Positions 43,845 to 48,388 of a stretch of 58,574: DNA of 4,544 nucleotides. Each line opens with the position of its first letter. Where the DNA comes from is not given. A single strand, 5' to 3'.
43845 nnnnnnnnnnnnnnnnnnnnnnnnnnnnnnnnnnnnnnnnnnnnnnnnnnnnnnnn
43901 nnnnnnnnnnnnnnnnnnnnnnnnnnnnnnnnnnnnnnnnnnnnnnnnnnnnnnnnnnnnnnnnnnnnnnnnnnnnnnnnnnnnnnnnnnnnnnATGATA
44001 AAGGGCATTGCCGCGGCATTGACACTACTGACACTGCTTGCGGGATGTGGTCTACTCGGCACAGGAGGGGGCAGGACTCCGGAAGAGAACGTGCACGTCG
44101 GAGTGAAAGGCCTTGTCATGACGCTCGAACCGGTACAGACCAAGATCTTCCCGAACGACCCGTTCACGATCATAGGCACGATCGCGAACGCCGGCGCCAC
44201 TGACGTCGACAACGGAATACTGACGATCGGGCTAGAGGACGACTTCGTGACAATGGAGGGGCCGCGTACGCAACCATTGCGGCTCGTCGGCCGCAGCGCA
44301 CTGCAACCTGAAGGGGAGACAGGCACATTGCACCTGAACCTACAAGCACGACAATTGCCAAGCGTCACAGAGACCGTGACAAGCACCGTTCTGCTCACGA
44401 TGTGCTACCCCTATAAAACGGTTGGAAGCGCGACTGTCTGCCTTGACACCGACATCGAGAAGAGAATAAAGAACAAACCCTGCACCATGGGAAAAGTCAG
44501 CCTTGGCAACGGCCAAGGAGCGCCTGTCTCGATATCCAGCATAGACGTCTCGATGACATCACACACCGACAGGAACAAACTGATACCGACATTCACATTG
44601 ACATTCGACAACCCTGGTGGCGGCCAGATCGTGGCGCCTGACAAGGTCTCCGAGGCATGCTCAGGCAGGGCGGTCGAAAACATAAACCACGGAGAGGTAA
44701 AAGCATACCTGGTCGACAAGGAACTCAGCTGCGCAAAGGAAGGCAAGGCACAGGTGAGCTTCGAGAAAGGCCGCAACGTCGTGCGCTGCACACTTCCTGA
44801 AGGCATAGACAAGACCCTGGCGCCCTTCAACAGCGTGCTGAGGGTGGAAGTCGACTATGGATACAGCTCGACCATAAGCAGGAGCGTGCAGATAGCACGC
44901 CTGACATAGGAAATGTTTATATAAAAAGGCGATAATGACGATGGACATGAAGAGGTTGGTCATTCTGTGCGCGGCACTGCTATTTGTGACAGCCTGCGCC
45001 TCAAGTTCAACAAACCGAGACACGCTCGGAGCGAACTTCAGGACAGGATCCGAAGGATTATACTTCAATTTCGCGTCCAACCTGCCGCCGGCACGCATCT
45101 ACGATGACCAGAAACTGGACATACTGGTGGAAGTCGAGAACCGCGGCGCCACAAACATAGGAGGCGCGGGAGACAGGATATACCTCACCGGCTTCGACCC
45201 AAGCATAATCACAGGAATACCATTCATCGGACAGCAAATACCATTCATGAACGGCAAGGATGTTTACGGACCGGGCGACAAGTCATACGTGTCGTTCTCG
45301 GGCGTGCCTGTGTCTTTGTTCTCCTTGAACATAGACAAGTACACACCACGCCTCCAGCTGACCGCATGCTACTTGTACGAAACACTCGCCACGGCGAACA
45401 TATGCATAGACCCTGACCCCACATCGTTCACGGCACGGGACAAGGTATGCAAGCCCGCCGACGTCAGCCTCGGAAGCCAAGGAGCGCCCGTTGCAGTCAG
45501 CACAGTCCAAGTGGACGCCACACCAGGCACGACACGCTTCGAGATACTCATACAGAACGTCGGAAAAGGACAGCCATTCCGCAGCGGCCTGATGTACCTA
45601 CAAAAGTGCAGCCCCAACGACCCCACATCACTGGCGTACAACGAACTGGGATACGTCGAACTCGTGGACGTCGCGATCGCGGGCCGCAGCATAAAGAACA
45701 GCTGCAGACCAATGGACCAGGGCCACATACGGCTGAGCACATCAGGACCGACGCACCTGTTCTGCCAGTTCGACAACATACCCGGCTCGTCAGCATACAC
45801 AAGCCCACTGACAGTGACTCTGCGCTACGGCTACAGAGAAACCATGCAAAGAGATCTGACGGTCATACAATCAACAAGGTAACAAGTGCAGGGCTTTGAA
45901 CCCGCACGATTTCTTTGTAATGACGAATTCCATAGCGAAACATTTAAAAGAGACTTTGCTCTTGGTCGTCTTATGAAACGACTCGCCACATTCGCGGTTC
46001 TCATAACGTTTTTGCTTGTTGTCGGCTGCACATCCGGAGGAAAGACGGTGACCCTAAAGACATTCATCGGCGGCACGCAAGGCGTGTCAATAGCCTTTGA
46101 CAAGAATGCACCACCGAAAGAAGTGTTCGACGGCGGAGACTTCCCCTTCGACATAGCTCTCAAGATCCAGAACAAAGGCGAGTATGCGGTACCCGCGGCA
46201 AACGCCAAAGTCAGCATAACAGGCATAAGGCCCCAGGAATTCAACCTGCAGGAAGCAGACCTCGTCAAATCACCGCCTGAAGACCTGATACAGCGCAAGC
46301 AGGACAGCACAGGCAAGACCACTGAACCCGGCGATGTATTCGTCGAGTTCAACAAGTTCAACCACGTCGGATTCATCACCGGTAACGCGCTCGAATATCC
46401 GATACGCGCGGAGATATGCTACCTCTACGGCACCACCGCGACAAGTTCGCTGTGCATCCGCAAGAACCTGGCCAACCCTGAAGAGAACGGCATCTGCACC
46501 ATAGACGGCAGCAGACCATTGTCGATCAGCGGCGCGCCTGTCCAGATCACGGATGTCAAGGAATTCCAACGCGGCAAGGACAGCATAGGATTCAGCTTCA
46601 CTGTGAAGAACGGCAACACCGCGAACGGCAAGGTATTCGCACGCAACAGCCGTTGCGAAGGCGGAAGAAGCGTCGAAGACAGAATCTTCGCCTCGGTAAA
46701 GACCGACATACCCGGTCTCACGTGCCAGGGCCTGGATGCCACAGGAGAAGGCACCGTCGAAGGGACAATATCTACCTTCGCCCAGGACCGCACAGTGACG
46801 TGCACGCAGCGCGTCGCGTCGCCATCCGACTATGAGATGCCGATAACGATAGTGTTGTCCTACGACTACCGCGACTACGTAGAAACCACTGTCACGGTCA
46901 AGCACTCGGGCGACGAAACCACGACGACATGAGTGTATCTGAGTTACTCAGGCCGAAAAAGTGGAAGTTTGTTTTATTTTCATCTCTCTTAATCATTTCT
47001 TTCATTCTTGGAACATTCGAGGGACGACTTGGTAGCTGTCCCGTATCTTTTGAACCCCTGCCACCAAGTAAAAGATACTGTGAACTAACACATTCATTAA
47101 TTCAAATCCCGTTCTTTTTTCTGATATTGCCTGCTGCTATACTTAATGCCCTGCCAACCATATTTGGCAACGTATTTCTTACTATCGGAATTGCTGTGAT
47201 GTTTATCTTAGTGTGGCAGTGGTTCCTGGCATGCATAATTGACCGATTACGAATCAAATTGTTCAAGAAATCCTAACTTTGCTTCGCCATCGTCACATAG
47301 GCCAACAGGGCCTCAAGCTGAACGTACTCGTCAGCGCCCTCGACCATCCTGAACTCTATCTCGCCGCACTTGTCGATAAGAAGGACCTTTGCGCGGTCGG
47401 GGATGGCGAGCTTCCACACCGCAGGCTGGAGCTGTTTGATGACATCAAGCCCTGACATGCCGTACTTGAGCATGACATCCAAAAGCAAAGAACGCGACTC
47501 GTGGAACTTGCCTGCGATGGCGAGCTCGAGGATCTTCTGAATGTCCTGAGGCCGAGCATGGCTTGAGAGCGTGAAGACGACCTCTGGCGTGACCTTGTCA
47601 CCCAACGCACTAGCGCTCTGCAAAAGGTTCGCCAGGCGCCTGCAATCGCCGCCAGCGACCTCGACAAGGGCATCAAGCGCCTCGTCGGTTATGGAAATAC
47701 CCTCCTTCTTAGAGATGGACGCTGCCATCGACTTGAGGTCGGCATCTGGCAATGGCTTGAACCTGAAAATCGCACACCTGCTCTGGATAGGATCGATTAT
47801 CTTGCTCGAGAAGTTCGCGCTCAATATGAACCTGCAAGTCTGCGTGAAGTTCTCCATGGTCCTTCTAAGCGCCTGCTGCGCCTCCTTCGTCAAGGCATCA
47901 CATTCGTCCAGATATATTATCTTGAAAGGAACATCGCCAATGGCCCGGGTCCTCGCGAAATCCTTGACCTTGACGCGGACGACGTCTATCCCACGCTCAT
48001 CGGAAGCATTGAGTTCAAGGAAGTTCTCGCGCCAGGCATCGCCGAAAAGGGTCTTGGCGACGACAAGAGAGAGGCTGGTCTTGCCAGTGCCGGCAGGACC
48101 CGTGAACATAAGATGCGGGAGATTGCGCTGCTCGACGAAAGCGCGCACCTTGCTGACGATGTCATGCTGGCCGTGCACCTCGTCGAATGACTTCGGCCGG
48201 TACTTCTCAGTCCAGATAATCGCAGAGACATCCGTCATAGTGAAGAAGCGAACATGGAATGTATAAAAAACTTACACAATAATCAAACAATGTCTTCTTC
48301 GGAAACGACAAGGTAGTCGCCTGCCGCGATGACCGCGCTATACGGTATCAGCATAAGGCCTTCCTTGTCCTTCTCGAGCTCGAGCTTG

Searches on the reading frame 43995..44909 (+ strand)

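Call 9: search_protein_families(library=pfam, max_evalue=0.1, proteins=[window:43995-44909:+])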
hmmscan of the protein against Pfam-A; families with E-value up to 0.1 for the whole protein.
window:43995-44909:+ (304 aa): 1 family
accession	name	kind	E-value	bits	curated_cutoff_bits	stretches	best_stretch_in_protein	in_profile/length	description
PF06032.18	S-Me-THD_N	-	0.042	14.3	27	1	13-35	5-27/158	S-Me-THD-like, N-terminal domain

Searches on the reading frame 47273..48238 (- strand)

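Call 100: search_protein_families(library=pfam, max_evalue=0.001, proteins=[window:47273-48238:-])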
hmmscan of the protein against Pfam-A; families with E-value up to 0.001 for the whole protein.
window:47273-48238:- (321 aa): 8 families
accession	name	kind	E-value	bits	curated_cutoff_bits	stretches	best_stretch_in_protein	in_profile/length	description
PF08542.16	Rep_fac_C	-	1.6e-21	76.9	23.6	1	229-313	2-87/88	Replication factor C C-terminal domain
PF00004.35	AAA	-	1.2e-14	55.3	21.2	1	43-162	1-130/131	ATPase family associated with various cellular activities (AAA)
PF13177.12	DNA_pol3_delta2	-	5.6e-11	43.1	27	1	84-163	83-160/161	DNA polymerase III, delta subunit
PF05496.18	RuvB_N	-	7.7e-08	32.7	27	1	14-64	2-57/159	Holliday junction DNA helicase RuvB P-loop domain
PF25361.1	AAA_lid_RFC1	-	1.1e-07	31.6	34.9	1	168-211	4-47/59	RFC1-like, AAA+ ATPase lid domain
PF16193.11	AAA_assoc_2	-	1.7e-05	25.4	34.3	1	178-215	2-39/81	AAA C-terminal domain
PF13173.12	AAA_14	-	7.5e-05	23.2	27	0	43-144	5-100/129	AAA domain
PF04851.21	ResIII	-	0.00064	20.1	22.5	0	24-74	8-57/164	Type III restriction enzyme, res subunit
